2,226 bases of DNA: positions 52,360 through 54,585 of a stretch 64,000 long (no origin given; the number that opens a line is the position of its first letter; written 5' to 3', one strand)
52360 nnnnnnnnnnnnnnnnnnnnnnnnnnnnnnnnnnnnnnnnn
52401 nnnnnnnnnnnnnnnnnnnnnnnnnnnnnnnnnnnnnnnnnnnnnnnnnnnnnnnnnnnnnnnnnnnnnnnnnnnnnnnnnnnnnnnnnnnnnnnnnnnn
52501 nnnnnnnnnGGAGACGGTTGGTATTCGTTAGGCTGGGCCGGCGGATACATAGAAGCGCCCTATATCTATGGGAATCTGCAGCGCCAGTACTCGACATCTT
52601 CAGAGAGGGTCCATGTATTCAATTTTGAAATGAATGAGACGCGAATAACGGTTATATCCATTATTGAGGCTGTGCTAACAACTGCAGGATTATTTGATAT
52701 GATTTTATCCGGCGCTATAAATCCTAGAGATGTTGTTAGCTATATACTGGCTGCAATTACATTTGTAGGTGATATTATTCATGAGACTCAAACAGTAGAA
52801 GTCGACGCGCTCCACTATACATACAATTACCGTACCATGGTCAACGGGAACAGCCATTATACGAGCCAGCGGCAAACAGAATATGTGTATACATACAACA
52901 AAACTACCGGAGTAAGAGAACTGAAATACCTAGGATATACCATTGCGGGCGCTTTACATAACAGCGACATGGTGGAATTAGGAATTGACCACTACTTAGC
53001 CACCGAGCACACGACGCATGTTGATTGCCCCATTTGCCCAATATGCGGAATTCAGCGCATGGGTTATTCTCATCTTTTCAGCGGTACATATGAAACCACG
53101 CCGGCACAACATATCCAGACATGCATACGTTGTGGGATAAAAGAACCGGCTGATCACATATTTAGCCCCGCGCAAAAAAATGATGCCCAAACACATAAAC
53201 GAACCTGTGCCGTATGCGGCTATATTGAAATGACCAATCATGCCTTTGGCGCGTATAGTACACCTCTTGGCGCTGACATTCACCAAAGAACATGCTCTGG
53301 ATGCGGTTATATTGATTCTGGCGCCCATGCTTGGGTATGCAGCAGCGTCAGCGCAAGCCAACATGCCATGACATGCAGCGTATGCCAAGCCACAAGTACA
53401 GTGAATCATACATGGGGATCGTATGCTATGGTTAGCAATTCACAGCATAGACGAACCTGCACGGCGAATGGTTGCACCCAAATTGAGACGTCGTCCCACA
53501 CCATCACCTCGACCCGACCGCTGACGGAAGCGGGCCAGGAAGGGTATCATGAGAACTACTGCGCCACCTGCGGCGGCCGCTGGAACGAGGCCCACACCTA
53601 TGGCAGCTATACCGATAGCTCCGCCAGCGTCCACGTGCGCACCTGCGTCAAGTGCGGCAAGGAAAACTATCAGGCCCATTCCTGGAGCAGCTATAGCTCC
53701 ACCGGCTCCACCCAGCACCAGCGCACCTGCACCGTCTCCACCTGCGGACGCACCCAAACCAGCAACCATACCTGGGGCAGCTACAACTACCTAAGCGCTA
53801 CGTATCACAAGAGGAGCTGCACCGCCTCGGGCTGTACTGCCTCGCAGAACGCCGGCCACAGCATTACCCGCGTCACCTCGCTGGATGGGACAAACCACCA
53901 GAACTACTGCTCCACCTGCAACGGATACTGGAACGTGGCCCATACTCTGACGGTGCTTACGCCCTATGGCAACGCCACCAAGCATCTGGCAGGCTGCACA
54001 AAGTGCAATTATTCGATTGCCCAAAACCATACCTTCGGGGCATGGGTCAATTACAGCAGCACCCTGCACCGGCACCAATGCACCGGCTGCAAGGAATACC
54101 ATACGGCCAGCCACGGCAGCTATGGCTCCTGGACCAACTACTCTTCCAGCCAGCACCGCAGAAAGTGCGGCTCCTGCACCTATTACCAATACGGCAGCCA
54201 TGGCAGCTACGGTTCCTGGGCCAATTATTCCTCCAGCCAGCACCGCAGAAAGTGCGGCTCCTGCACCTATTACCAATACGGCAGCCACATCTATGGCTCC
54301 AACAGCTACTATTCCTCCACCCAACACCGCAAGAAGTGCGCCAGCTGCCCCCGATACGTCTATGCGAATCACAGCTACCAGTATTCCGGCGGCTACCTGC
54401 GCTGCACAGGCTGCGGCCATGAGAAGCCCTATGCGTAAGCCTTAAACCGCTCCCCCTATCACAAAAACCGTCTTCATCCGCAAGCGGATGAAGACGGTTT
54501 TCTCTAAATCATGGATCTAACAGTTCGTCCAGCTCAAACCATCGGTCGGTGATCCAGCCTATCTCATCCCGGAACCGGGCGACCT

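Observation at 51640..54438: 932-aa secreted protein ending in ~17 tandem His/Cys modules (H-x3-C-x2-C-x7-H)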

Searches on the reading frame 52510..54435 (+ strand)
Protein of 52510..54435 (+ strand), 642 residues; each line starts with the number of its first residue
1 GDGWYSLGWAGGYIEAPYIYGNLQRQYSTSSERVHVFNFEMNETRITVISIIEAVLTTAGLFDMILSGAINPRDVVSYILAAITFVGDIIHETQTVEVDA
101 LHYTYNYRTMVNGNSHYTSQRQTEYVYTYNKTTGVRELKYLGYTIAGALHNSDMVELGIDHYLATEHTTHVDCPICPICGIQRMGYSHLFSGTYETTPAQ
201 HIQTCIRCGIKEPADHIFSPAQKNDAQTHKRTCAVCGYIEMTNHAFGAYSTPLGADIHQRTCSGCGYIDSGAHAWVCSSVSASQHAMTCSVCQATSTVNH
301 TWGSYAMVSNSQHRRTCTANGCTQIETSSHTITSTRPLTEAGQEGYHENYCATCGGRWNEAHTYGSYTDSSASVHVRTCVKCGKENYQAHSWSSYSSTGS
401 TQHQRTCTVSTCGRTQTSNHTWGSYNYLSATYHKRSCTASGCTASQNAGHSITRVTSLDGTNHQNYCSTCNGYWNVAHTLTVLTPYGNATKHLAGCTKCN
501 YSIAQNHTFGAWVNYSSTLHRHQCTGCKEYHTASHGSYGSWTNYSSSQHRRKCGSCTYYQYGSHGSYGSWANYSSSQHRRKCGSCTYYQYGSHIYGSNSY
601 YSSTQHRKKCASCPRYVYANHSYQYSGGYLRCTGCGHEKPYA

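Call 9: search_solved_structures(query=window:52510-54435:+, max_evalue=10, show_alignments=2)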
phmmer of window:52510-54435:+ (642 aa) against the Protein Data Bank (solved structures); distinct sequences matched with E-value up to 10: 1.
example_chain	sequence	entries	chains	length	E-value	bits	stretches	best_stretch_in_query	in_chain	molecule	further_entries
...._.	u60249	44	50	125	0.12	14.2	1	220-267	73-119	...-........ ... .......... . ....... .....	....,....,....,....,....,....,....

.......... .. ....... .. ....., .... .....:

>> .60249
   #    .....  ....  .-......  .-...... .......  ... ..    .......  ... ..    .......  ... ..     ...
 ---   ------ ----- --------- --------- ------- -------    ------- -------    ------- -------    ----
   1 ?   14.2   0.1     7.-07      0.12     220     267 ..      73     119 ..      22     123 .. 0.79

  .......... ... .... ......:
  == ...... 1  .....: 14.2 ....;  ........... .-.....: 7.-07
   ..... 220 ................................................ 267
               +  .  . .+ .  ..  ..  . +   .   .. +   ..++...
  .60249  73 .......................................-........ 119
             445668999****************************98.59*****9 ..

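Call 24: search_protein_representatives(protein=window:52510-54435:+)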
Query: 642 residues. Proteins with E-value up to 0.001 (for the whole library): 420; up to 1e-10: 130; up to 1e-30: 26. The best 150 are listed.
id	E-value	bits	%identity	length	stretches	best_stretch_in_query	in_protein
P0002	5.4e-81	289.7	39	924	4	503-642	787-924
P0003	2.2e-70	254.6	30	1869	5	202-625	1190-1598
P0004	2.9e-65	237.7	38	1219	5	200-323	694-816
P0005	3.3e-56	207.8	39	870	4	344-623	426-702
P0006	4.8e-55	203.9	35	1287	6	188-275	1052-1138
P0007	6.3e-54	200.2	34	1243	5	254-600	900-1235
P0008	3.6e-51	191.1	33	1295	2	201-556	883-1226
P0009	4.0e-50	187.7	33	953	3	200-541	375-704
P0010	1.5e-48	182.5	29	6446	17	184-456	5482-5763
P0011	8.1e-47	176.7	30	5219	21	150-624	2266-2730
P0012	1.3e-45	172.8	46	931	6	350-435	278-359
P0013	3.7e-44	167.9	39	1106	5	188-437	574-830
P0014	1.4e-43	166.0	38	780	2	359-623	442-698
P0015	1.3e-42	162.8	29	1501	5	338-570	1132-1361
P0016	8.3e-42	160.2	37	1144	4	190-426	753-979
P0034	3.8e-27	111.7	36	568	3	227-424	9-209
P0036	2.4e-25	105.8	29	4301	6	168-271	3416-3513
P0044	1.9e-21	92.9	28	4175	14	175-558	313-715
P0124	3.7e-11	58.9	33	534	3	185-297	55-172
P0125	4.0e-11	58.8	35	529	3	271-415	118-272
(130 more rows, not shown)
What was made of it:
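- The family has 420 representative clusters (130 at E<=1e-10), all matching through the repeat region: call 24.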

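Call 27: search_protein_families(library=pfam, alignment_id=A1, max_evalue=0.001)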
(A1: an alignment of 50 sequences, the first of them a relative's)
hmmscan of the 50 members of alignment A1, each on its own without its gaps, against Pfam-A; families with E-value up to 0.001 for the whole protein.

A. member 1, P0002 (924 aa): 2 families
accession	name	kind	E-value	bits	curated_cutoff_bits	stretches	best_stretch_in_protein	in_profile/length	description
PF00413.30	Peptidase_M10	-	1.1e-07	32.2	24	1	53-176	6-134/159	Matrixin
PF20576.3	HEWD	-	2.6e-06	27.5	27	0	665-703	9-48/61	HEWD domain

B. families by the number of members that match (of 50 scanned): 35 families (the first 25 are shown)
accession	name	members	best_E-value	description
PF00404.24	Dockerin_1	16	1.5e-12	Dockerin type I domain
PF18560.7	Lectin_like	10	1.6e-28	Lectin like domain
PF00112.29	Peptidase_C1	9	1.1e-27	Papain family cysteine protease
PF00963.24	Cohesin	6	7.9e-15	Cohesin domain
PF13306.12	LRR_5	5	1e-89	BspA type Leucine rich repeat region (6 copies)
PF03051.21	Peptidase_C1_2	3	3e-05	Peptidase C1-like family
PF12799.13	LRR_4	2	5.5e-14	Leucine Rich repeats (2 copies)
PF18657.6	YDG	2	1.3e-11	YDG domain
PF09526.16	DUF2387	2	9.4e-08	Probable metal-binding protein (DUF2387)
PF13202.12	EF-hand_5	2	7.9e-07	EF hand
PF23952.1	LRR_EndoS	2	4.2e-05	Endo-beta-N-acetylglucosaminidase EndoS LRR domain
PF13313.11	DUF4082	2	0.00012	Domain of unknown function (DUF4082)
PF25207.1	DUF7837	2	0.00047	Domain of unknown function (DUF7837)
PF00082.27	Peptidase_S8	1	1.5e-40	Subtilase family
PF08924.17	Rv2525c_GlyHyd-like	1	1.6e-18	Rv2525c-like, glycoside hydrolase-like domain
PF20576.3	HEWD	1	2.6e-06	HEWD domain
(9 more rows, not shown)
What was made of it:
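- Partner domains are typical of surface or secreted proteins (dockerin 16/50, lectin-like 10, peptidase C1 9, cohesin 6, LRR_5 5, also CHAP, S8, M10): call 27. The family is fused to enzymes, cohesins and dockerins rather than metal-transport components (call 27).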

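Call 49: list_cluster_members(proteins=[P0034, P0163, P0166, P0182, P0227, P0152, P0001, P0153, P0209, P0162])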
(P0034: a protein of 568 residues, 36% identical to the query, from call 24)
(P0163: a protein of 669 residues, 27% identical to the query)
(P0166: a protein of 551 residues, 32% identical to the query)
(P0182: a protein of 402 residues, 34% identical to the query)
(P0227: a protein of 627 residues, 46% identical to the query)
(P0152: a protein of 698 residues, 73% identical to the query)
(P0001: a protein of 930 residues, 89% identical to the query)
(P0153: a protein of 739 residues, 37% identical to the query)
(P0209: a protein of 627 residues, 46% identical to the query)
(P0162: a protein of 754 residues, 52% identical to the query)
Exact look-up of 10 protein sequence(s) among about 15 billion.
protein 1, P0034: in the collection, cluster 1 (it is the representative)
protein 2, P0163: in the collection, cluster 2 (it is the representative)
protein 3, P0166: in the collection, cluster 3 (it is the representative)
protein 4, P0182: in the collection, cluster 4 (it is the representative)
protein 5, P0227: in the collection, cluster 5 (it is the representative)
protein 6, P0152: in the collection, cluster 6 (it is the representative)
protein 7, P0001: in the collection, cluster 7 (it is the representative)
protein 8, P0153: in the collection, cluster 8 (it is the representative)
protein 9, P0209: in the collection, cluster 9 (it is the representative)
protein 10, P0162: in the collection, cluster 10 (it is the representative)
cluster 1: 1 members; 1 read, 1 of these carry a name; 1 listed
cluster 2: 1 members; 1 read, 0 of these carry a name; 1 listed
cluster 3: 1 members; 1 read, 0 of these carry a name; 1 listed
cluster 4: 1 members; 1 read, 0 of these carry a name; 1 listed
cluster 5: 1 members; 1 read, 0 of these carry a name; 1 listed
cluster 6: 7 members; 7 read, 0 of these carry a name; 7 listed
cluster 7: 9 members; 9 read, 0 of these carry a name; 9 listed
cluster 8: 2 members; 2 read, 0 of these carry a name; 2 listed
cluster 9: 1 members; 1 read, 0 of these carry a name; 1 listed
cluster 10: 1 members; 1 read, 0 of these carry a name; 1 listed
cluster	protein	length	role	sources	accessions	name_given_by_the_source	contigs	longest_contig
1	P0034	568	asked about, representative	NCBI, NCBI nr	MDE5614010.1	MAG: leucine-rich repeat protein, partial [Treponemataceae bacterium] | leucine-rich repeat protein [Treponemataceae bacterium]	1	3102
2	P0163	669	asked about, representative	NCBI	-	-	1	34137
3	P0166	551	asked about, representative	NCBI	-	-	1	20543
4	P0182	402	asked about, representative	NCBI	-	-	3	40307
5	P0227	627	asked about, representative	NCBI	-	-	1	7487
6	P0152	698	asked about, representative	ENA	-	-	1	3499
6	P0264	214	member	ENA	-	-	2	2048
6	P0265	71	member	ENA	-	-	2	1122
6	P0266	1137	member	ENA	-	-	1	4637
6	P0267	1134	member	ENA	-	-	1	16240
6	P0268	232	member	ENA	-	-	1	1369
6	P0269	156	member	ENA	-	-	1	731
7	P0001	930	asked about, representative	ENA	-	-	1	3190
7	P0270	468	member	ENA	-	-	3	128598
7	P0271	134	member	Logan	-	-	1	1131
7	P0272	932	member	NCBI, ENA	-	-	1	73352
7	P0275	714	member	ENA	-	-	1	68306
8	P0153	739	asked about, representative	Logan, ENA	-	-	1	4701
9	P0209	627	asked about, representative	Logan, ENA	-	-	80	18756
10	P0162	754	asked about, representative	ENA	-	-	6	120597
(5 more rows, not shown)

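Call 52: find_encoding_contigs(protein=P0275, flank=6000, max_places=3)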
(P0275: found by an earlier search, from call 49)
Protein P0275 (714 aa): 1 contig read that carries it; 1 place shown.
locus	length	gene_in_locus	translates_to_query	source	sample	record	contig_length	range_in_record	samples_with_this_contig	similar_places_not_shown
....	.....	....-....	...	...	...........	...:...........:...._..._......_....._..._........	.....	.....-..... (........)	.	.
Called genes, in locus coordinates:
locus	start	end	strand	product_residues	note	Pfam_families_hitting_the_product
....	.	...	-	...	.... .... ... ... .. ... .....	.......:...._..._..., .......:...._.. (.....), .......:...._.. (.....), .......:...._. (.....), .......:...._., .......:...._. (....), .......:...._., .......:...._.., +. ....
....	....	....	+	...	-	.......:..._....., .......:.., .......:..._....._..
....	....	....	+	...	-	-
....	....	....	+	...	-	-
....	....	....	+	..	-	-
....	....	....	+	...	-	-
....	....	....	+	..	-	-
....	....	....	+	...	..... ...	-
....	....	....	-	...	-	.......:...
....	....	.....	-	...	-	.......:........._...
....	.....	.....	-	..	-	-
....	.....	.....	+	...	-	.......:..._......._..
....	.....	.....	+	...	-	-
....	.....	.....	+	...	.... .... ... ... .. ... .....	-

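Call 53: find_encoding_contigs(protein=P0267, flank=6000, max_places=3)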
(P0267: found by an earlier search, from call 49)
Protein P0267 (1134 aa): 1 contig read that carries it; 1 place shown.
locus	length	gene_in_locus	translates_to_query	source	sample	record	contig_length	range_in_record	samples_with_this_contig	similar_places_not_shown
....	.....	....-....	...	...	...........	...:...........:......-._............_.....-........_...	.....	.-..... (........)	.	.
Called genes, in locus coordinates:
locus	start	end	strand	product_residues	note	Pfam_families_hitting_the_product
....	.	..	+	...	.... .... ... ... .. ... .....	-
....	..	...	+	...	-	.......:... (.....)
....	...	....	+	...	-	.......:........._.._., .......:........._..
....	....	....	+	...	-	-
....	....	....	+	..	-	-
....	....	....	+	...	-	-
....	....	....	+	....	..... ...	-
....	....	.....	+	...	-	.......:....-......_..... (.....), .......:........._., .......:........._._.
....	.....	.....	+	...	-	?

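Call 67: search_protein_families(library=pfam, proteins=[P0002, P0012, P0005, P0014, P0266], max_evalue=0.1)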
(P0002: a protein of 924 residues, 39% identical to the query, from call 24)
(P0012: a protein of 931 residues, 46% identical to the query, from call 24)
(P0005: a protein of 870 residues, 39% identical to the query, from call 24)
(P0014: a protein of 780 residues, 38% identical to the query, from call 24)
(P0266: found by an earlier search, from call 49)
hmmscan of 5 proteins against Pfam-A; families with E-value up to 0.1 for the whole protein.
P0002 (924 aa): 2 families
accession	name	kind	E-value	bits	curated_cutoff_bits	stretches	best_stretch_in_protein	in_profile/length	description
PF00413.30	Peptidase_M10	-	1.1e-07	32.2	24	1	53-176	6-134/159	Matrixin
PF20576.3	HEWD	-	2.6e-06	27.5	27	1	665-703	9-48/61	HEWD domain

P0012 (931 aa): 2 families
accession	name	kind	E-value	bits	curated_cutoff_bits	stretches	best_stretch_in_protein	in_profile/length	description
PF20148.4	DUF6531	-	0.00021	22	24.1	1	667-705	1-37/74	Domain of unknown function (DUF6531)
PF20576.3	HEWD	-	0.0031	17.6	27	0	301-330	9-38/61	HEWD domain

P0005 (870 aa): 0 families

P0014 (780 aa): 0 families

P0266 (1137 aa): 3 families
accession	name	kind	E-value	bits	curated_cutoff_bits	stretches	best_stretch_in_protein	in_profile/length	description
PF00413.30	Peptidase_M10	-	6.3e-05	23.3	24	1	388-429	107-152/159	Matrixin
PF24292.1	DUF7479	-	0.019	15.5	27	1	847-881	4-38/60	Domain of unknown function (DUF7479)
PF16313.11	DUF4953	-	0.057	13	24.2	1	380-406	4-30/316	Met-zincin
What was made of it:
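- Closest known: Pfam HEWD domain. Same: It scores 27.5 bits (cut-off 27) on relative P0002 at a stretch covering H-x3-C-x2-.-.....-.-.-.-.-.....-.3-C (calls 27, 67).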

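Call 78: search_protein_families(library=pfam, proteins=[P0125, P0124], max_evalue=0.01)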
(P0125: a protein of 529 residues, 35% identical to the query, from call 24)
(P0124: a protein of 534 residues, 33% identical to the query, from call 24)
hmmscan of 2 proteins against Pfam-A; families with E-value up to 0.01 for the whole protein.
P0125 (529 aa): 2 families
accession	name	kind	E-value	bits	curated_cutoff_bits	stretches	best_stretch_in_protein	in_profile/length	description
PF00963.24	Cohesin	-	0.001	19.7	24.1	1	31-119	3-108/139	Cohesin domain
PF16397.10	DUF5006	-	0.0032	17.1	34.1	1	25-91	32-96/263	Domain of unknown function (DUF5006)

P0124 (534 aa): 2 families
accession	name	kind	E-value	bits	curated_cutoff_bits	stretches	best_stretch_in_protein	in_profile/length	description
PF23225.1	zf-C2H2_7th_ZNF462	-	0.0018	18.4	27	0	97-109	1-13/42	Zinc finger protein 462, seventh C2H2 zinc finger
PF19779.4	DUF6264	-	0.0066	17.1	31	1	435-518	10-95/183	Family of unknown function (DUF6264)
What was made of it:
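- On Classical C2H2 (beta-beta-alpha) zinc finger: Only stray sub-threshold zf-C2H2 hits appear in relatives (call 78).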

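Call 89: search_protein_families(library=pfam, proteins=[P0044, P0036], max_evalue=0.001)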
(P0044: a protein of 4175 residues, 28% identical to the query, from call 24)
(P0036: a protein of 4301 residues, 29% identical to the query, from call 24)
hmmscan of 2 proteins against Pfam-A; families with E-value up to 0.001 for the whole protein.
P0044 (4175 aa): 3 families
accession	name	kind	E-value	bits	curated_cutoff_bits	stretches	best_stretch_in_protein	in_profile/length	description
PF13927.12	Ig_3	-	7.6e-13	49.2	30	0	3638-3705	3-75/78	Immunoglobulin domain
PF07679.22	I-set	-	3.5e-12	46.7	23.7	0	3548-3608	2-63/90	Immunoglobulin I-set domain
PF19081.6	Ig_7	-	5.2e-08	33.5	27.3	0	3465-3506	9-50/84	Ig-like domain CHU_C associated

P0036 (4301 aa): 2 families
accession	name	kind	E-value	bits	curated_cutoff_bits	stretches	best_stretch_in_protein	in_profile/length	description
PF07564.17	DUF1542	-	1.1e-21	77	24.3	2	3772-3843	2-70/77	Domain of Unknown Function (DUF1542)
PF13229.12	Beta_helix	-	1.2e-19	71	25.9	4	491-640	2-149/158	Right handed beta helix region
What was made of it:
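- Closest known: Stalk domains of Gram-positive fibrillar adhesins. Same: The family member P0036 also carries DUF1542 and a beta-helix (call 89).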
